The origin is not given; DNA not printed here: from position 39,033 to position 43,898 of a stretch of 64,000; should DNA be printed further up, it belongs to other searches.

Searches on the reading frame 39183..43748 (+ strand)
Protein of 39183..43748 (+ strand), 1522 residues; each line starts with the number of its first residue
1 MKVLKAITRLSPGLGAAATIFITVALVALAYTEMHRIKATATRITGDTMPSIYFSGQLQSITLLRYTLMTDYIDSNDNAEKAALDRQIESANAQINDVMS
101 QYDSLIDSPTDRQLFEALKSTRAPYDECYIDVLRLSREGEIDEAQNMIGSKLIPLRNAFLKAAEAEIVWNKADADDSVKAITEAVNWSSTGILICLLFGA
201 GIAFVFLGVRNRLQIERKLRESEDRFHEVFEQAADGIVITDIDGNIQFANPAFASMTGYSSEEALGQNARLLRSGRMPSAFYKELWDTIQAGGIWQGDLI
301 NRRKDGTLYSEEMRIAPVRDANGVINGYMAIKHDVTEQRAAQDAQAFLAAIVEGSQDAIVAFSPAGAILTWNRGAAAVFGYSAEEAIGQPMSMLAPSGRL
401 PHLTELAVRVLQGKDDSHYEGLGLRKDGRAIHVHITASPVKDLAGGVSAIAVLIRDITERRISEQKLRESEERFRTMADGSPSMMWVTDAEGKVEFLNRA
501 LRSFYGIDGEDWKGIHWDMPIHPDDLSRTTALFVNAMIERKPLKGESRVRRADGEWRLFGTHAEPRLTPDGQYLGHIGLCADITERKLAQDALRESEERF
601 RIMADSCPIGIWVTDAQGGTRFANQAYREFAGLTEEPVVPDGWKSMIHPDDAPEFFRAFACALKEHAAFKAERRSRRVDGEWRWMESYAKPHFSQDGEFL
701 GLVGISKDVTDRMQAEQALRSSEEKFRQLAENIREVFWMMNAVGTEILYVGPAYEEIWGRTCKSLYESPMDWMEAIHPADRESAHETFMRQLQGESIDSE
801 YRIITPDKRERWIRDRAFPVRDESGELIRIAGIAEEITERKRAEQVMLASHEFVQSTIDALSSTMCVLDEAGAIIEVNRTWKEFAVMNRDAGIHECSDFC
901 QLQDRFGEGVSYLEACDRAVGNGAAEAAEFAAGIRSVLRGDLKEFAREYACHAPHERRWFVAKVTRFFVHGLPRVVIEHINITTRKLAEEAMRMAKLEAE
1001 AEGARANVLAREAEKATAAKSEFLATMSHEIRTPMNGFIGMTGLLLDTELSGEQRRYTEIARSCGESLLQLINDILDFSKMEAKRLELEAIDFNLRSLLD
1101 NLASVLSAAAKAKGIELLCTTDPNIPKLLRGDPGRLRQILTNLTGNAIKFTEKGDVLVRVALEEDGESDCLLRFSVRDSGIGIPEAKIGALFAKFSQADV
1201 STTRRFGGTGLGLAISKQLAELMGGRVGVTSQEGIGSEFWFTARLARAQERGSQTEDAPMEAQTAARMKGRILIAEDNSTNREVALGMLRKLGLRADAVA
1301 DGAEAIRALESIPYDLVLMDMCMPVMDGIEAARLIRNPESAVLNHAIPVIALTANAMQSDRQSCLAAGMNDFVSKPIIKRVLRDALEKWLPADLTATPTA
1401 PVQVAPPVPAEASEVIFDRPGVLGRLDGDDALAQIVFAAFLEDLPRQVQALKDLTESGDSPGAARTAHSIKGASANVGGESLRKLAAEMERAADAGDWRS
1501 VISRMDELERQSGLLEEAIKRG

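Call 8: search_protein_families(library=pfam, proteins=[window:39183-43748:+], max_evalue=0.001)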
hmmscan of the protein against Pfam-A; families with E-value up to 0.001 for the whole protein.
window:39183-43748:+ (1522 aa): 14 families
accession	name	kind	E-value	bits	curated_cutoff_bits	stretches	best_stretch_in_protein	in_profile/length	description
PF00989.32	PAS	-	3.7e-73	243.2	22.6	5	225-335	2-113/113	PAS fold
PF08448.16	PAS_4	-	1.7e-69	231.5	23.1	5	353-461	2-109/110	PAS fold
PF08447.18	PAS_3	-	5.3e-67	222.6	25.6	4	747-834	1-89/89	PAS fold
PF13426.13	PAS_9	-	1.3e-58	196.1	27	5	235-337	2-103/103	PAS domain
PF13188.13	PAS_8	-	2.2e-44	148.4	21.8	4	225-272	2-47/65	PAS domain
PF02518.31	HATPase_c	-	3.9e-28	98.6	26.4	1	1131-1246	1-110/111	Histidine kinase-, DNA gyrase B-, and HSP90-like ATPase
PF00072.30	Response_reg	-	1.2e-24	87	30.2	1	1272-1386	1-110/111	Response regulator receiver domain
PF00512.31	HisKA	-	1.8e-21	76.4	26.9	1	1019-1083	1-65/66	His Kinase A (phospho-acceptor) domain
PF12729.13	4HB_MCP_1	-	1.5e-19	70.7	27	1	9-180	7-176/181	Four helix bundle sensory module for signal transduction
PF01627.28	Hpt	-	2.7e-12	47.2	24.6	1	1438-1509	4-75/84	Hpt domain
PF13596.12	PAS_10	-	1.7e-08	35.5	22.1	0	369-458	22-106/106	PAS domain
PF12860.13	PAS_7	-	2.5e-06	28.1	27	0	231-262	2-33/115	PAS fold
PF24820.1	Diguanyl_cycl_sensor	-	5.7e-05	23.5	28.1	0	353-389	3-39/109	Diguanylate cyclase-like sensor domain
PF25821.1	DUF7950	-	6.7e-05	23.5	31.3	0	596-680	25-107/128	Domain of unknown function (DUF7950)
